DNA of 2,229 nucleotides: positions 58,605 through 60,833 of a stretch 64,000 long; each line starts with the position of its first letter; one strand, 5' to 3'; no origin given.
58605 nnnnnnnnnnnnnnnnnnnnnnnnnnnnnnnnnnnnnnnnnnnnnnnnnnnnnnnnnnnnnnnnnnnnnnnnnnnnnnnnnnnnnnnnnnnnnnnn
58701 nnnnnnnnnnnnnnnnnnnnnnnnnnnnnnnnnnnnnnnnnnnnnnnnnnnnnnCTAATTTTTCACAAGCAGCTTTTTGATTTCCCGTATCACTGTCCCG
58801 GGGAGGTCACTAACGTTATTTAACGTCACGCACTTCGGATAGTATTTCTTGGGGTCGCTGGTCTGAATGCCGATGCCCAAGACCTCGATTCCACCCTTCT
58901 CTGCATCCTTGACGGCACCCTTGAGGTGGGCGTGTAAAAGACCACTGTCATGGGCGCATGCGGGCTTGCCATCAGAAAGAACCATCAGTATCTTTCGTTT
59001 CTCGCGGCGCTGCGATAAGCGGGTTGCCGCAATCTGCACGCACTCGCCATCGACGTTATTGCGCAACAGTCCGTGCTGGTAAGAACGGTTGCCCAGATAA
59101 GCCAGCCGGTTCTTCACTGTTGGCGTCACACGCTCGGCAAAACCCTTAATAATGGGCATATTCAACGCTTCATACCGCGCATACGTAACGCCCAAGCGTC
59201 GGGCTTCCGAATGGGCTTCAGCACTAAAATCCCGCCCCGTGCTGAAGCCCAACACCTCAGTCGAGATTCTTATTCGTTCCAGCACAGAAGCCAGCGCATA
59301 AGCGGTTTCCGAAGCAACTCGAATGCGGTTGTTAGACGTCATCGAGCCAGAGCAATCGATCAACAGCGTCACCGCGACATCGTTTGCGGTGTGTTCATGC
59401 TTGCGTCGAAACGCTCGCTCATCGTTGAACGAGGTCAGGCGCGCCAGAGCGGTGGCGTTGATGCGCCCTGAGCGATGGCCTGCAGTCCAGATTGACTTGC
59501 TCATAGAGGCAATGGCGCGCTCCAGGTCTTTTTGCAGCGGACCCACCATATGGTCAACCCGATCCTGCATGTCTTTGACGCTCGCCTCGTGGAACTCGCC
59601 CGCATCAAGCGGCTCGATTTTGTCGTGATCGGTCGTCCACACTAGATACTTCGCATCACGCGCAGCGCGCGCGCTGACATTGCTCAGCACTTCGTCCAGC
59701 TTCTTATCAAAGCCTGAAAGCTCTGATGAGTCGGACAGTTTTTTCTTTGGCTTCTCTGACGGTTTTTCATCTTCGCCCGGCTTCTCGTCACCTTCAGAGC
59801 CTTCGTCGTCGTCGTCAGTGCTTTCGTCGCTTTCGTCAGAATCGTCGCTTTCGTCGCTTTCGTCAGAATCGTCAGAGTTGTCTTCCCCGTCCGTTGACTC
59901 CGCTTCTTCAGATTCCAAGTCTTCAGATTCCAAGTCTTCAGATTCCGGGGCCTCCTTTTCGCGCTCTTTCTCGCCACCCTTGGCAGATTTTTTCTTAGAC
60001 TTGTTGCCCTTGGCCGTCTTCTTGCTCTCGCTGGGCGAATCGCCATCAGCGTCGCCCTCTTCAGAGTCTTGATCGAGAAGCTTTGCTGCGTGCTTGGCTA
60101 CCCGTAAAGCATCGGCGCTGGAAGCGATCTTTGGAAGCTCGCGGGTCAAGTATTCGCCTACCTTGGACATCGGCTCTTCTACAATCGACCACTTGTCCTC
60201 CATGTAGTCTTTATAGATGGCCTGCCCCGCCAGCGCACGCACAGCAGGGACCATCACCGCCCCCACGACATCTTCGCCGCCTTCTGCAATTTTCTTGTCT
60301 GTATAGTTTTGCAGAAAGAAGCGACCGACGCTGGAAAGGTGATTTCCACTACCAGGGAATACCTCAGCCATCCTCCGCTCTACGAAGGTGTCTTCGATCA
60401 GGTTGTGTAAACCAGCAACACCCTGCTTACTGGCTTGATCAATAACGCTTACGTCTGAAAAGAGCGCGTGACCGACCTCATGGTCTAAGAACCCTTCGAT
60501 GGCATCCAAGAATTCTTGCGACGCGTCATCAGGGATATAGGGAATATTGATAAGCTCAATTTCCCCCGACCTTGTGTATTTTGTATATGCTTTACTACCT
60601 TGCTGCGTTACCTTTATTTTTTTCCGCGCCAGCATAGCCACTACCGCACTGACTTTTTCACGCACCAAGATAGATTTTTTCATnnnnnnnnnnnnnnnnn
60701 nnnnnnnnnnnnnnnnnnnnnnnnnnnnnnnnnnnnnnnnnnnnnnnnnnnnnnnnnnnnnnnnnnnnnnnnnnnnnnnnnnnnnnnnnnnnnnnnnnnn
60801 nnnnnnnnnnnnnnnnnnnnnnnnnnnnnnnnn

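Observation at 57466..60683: CobS-like AAA+ ATPase (with N-terminal zinc ribbon) paired with a CobT-like vWA protein carrying a 100-aa acidic Ser/Asp/Glu repeat linker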

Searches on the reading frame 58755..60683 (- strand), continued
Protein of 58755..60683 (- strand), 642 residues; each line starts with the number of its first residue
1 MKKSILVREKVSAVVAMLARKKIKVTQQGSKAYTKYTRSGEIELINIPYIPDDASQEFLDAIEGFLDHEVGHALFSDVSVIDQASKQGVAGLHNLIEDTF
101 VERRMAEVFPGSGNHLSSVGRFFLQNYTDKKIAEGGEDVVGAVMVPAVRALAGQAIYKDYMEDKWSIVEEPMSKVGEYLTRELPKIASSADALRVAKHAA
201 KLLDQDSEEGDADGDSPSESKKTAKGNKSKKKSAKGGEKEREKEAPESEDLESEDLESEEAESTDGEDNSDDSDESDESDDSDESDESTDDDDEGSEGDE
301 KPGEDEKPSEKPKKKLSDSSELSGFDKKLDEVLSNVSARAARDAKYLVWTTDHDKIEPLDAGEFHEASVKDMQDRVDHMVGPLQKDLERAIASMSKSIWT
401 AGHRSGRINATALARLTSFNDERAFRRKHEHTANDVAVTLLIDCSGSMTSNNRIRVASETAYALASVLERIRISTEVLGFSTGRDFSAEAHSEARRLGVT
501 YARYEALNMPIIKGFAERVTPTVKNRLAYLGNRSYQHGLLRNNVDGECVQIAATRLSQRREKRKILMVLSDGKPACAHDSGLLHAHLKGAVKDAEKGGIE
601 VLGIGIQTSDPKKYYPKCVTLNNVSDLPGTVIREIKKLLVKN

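Call 49: find_encoding_contigs(protein=P0001, flank=3000, max_places=4)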
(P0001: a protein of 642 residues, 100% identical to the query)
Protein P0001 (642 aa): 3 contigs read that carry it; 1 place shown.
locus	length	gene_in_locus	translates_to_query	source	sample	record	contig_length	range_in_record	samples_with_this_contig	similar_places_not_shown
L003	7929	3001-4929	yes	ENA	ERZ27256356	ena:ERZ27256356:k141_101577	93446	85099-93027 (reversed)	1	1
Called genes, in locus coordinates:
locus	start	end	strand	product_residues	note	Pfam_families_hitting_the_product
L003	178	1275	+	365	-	PF00589:Phage_integrase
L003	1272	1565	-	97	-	-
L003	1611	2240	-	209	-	-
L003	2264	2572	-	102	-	-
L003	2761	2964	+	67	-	-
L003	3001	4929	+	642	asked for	PF11775:CobT_C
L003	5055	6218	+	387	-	PF07728:AAA_5, PF08406:CbbQ_C (weak)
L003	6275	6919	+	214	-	PF04542:Sigma70_r2 (weak)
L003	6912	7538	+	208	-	-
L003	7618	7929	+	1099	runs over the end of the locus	PF02811:PHP, PF07733:DNA_pol3_alpha, PF17657:DNA_pol3_finger, PF14579:HHH_6, PF03167:UDG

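Call 64: get_annotated_region(hit=H65, flank=3000)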
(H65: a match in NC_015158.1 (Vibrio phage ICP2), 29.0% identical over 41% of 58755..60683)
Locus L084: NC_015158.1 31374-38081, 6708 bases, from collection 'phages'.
description: Vibrio phage ICP2, complete genome.
organism: Vibrio phage ICP2 (NCBI taxid 979533)
taxonomy: Viruses; Duplodnaviria; Heunggongvirae; Uroviricota; Caudoviricetes; Zobellviridae; Icepovirus; Icepovirus bengalense
host: Vibrio cholerae; source: -; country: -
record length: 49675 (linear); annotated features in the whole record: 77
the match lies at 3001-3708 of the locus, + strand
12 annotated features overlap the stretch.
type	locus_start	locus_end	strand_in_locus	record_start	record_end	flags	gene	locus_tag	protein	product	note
CDS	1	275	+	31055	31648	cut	36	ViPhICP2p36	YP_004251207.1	hypothetical protein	similar to YP_002875639.1 hypothetical protein VPP93_gp15 in Vibrio phage VP93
CDS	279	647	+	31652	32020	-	37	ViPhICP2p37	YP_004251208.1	hypothetical protein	-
CDS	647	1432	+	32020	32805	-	38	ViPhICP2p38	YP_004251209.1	hypothetical protein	-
CDS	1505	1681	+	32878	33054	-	39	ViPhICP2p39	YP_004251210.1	hypothetical protein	-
CDS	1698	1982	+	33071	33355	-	40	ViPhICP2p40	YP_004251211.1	hypothetical protein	-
CDS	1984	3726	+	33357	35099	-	41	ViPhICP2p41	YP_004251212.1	aerobic cobaltochelatase CobT subunit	similar to YP_001685766.1 cobalt chelatase, pCobT subunit in Caulobacter sp. K31 protein motifs CobTin COG4547, ...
CDS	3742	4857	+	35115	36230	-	42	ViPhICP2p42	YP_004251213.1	porphyrin biosynthesis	similar to ZP_01004298.1 cobalt chelatase, CobS subunit in Loktanella vestfoldensis SKA53 protein motif PD_CobSin ...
CDS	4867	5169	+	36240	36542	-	43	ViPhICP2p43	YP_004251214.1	hypothetical protein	-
CDS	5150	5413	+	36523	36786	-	44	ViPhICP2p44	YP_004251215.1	hypothetical protein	-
CDS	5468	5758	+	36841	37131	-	45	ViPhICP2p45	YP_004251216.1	hypothetical protein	-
CDS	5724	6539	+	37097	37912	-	46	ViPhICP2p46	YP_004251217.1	DNA primase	similar to YP_002213705.1 putative DNA primase in Ralstonia phage RSB1 protein motif DnaGin COG0358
CDS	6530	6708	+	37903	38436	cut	47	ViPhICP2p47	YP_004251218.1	hypothetical protein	-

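Call 67: search_protein_families(library=padloc, proteins=[window:58755-60683:-], max_evalue=0.01)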
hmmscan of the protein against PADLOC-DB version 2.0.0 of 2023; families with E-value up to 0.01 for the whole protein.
window:58755-60683:- (642 aa): 0 families

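Call 84: find_encoding_contigs(protein=P0106, flank=9000, max_places=2)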
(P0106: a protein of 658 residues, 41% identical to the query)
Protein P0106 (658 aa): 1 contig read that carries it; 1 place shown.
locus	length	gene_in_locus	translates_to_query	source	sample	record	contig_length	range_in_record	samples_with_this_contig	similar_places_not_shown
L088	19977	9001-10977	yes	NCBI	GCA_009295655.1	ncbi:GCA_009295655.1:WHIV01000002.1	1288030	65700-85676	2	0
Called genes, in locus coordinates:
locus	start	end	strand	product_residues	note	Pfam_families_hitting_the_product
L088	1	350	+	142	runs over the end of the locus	PF17209:Hfq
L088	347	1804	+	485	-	PF03796:DnaB_C, PF06745:ATPase (weak)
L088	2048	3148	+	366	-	PF08275:DNAG_N (weak)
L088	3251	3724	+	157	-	-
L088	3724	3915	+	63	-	-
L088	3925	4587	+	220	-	-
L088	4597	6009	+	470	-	PF01068:DNA_ligase_A_M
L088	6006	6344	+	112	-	-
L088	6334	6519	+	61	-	-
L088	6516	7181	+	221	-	-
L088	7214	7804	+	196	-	-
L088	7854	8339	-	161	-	PF01381:HTH_3 (weak)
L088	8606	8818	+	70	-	-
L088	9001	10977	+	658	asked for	PF06213:CobT, PF00092:VWA (faint), PF11775:CobT_C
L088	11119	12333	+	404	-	PF07728:AAA_5, PF08406:CbbQ_C (weak)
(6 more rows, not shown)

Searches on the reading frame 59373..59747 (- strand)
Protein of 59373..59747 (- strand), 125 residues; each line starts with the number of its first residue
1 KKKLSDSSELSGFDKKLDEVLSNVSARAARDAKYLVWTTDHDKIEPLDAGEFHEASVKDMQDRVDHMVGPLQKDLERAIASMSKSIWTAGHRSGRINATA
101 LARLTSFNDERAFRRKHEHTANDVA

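Call 17: search_protein_families(library=pfam, proteins=[window:59373-59747:-], max_evalue=10)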
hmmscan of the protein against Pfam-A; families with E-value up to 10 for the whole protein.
seq(125 aa): 1 family
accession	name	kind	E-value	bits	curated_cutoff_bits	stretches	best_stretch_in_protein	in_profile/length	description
PF22555.1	DAM-like-phage1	-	0.17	11.5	27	1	19-89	83-153/274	Phage DNA Adenine Methylase-like domain 1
